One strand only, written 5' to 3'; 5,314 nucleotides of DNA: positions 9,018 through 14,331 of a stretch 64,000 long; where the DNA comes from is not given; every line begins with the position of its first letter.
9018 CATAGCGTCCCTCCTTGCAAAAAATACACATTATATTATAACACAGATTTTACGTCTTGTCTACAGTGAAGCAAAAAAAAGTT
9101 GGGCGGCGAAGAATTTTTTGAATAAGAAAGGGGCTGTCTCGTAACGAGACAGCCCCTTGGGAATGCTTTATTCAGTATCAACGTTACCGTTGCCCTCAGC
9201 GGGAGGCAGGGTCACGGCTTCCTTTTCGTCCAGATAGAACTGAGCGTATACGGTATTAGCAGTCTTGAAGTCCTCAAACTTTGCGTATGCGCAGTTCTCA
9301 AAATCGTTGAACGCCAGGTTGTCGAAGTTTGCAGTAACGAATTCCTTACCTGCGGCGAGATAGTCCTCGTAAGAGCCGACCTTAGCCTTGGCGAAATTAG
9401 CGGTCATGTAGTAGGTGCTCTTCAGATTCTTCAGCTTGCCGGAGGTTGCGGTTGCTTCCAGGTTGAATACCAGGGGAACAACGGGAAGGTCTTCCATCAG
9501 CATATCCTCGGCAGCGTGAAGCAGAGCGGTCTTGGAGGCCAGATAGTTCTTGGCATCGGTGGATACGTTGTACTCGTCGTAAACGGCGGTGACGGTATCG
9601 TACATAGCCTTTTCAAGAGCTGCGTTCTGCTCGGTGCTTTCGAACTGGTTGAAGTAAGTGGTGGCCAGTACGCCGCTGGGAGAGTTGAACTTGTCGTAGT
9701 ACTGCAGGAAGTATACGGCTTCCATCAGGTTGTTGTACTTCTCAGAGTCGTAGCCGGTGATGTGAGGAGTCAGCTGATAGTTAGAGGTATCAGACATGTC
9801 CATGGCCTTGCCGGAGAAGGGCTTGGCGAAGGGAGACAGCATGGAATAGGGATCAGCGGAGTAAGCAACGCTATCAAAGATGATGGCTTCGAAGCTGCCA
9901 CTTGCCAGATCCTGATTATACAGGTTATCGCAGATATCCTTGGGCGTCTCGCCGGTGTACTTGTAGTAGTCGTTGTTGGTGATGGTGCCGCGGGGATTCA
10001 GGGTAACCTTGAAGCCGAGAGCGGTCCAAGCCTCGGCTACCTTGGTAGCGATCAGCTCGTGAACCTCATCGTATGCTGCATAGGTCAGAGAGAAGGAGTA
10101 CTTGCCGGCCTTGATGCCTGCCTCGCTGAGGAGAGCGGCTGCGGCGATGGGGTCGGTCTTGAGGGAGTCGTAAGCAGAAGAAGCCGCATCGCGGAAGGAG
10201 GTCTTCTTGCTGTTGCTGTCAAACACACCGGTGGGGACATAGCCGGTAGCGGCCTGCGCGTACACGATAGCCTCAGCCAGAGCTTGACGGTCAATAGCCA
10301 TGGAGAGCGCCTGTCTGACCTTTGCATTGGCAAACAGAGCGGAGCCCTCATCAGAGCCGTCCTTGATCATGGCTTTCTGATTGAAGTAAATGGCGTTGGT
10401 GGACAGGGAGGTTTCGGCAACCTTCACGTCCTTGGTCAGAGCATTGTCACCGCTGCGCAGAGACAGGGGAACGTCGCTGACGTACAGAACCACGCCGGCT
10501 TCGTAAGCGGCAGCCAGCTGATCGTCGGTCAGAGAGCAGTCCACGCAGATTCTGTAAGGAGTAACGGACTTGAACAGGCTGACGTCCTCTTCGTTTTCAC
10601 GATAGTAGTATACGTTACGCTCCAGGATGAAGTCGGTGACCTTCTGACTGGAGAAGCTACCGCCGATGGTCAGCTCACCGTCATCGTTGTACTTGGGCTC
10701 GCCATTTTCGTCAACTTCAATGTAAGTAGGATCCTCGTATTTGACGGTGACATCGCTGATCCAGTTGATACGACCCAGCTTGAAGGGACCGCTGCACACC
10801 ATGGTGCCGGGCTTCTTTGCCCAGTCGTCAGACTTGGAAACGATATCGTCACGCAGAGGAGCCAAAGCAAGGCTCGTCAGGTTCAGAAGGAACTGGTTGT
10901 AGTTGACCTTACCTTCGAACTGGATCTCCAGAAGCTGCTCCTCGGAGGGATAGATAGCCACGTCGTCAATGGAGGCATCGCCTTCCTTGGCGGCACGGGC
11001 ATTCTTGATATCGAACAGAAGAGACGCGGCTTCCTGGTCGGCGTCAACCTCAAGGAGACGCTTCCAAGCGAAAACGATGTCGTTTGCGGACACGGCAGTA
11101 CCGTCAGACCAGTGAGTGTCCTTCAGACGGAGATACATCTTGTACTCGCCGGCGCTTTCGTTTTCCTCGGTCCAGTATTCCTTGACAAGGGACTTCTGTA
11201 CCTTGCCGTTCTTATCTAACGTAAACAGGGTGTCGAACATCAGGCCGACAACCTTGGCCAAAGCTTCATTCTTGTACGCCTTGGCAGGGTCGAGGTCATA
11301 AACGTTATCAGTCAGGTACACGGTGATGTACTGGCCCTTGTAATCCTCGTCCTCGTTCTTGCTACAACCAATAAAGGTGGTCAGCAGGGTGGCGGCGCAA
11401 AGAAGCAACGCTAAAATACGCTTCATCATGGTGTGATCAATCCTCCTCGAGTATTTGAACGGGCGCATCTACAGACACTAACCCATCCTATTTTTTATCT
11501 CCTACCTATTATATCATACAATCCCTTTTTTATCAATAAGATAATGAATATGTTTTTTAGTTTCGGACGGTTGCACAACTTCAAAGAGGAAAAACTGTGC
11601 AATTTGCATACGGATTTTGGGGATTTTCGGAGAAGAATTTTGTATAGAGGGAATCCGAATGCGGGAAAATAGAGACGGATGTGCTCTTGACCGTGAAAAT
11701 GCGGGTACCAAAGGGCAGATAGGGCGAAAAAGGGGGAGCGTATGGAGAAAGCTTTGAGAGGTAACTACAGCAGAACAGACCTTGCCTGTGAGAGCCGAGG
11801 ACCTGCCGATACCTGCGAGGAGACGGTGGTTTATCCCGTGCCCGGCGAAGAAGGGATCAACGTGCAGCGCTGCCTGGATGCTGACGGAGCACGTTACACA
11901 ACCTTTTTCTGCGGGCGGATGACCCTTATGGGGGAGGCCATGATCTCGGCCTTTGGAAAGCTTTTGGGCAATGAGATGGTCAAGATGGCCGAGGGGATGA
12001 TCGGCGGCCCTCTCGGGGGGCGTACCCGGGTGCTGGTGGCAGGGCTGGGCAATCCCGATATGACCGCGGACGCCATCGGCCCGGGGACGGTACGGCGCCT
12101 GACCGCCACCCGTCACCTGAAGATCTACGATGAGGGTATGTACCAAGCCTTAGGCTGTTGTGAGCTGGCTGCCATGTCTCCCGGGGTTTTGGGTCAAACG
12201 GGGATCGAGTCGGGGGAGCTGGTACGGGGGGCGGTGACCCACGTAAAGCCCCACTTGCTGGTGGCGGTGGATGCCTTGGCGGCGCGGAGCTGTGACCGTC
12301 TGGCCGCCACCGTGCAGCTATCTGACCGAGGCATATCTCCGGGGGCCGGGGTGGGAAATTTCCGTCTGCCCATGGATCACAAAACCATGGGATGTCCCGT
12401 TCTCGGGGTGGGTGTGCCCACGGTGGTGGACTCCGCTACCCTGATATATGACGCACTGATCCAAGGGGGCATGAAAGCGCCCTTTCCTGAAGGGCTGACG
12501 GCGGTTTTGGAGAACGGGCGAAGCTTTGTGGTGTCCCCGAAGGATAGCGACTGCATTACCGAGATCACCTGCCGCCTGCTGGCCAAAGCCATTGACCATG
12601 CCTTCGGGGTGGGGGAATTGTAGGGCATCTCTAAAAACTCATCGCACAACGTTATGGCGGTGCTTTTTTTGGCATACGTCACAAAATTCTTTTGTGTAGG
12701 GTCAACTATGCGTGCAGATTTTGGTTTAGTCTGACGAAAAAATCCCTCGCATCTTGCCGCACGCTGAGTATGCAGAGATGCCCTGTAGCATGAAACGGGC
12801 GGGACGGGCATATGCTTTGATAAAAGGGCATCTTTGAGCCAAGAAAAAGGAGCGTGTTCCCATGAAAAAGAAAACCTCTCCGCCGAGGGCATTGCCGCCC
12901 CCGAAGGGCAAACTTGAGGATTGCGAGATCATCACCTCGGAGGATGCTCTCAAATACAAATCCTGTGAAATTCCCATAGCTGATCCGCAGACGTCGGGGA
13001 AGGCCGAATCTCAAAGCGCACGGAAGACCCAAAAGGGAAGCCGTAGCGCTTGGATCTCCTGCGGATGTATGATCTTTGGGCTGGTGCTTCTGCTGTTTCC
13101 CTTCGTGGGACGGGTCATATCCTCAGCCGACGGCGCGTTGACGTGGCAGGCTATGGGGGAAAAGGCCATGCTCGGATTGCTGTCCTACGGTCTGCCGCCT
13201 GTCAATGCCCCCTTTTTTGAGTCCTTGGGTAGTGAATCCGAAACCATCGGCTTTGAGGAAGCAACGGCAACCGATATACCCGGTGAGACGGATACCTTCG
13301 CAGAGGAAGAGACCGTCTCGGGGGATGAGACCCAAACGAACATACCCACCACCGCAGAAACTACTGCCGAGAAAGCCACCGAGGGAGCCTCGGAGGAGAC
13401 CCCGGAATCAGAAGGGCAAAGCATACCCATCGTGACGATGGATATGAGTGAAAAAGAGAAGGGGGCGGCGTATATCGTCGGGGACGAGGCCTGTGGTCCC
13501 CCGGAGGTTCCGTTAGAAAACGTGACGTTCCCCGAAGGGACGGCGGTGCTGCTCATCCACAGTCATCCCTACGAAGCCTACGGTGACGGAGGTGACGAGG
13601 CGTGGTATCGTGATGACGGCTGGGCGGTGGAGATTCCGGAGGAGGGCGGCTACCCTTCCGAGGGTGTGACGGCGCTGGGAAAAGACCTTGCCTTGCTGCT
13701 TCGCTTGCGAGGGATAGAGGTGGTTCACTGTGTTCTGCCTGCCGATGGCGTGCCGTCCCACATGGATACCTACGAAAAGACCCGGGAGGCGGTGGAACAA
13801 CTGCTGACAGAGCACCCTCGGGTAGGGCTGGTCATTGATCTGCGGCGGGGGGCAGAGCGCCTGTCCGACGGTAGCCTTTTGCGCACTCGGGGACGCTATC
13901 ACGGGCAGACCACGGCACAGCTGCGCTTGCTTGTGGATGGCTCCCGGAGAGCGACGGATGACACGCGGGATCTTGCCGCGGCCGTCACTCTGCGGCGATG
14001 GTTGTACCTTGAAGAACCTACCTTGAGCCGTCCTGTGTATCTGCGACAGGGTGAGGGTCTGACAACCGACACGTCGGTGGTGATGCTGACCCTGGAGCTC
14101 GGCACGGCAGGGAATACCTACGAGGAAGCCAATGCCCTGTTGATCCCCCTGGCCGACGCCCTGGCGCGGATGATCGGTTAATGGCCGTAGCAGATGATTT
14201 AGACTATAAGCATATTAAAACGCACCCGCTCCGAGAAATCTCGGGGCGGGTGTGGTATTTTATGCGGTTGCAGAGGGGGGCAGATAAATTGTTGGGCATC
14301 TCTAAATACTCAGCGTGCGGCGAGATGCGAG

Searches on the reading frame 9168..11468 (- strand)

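Call 57: search_protein_families(library=pfam, proteins=[window:9168-11468:-], max_evalue=0.00001)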
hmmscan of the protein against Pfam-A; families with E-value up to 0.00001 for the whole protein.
window:9168-11468:- (766 aa): 1 family
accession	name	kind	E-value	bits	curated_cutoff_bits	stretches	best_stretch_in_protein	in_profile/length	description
PF00496.27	SBP_bac_5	-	2.7e-45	155.5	32.4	1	90-550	2-363/368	Bacterial extracellular solute-binding proteins, family 5 Middle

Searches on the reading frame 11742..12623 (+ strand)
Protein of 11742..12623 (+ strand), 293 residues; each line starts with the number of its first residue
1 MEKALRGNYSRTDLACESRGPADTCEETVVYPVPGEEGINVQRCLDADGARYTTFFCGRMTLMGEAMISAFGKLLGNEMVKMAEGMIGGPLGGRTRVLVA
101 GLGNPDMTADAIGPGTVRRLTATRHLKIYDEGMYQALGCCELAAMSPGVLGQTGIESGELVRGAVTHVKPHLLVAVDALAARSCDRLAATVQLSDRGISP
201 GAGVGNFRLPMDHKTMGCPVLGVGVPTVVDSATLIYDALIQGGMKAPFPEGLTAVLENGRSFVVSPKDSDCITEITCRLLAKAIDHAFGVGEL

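Call 57: search_protein_families(library=pfam, proteins=[window:11742-12623:+], max_evalue=0.00001)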
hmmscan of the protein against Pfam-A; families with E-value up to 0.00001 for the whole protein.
window:11742-12623:+ (293 aa): 1 family
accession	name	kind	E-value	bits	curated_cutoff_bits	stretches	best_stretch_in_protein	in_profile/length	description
PF03418.19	Peptidase_A25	-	1.9e-45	155.8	27.8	1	94-239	95-239/353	Germination protease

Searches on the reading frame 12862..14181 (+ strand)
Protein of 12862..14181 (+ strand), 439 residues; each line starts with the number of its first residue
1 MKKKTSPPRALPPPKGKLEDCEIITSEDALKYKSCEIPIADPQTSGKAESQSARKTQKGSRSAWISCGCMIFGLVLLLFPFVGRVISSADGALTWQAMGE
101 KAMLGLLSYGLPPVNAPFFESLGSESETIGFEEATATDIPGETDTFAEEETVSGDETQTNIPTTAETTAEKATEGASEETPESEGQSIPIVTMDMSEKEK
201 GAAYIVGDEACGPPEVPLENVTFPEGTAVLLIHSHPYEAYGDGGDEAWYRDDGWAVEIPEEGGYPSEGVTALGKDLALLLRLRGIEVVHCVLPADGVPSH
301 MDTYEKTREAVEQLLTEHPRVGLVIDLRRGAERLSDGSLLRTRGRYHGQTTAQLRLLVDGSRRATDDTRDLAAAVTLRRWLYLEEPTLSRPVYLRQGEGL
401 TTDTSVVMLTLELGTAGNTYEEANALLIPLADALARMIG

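Call 58: search_protein_families(library=pfam, proteins=[window:12862-14181:+], max_evalue=0.00001)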
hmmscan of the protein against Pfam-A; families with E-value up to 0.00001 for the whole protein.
window:12862-14181:+ (439 aa): 1 family
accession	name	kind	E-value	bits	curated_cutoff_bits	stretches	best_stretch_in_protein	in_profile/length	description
PF07454.18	SpoIIP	-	2.3e-18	67.2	24.4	1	152-435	25-269/269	Stage II sporulation protein P (SpoIIP)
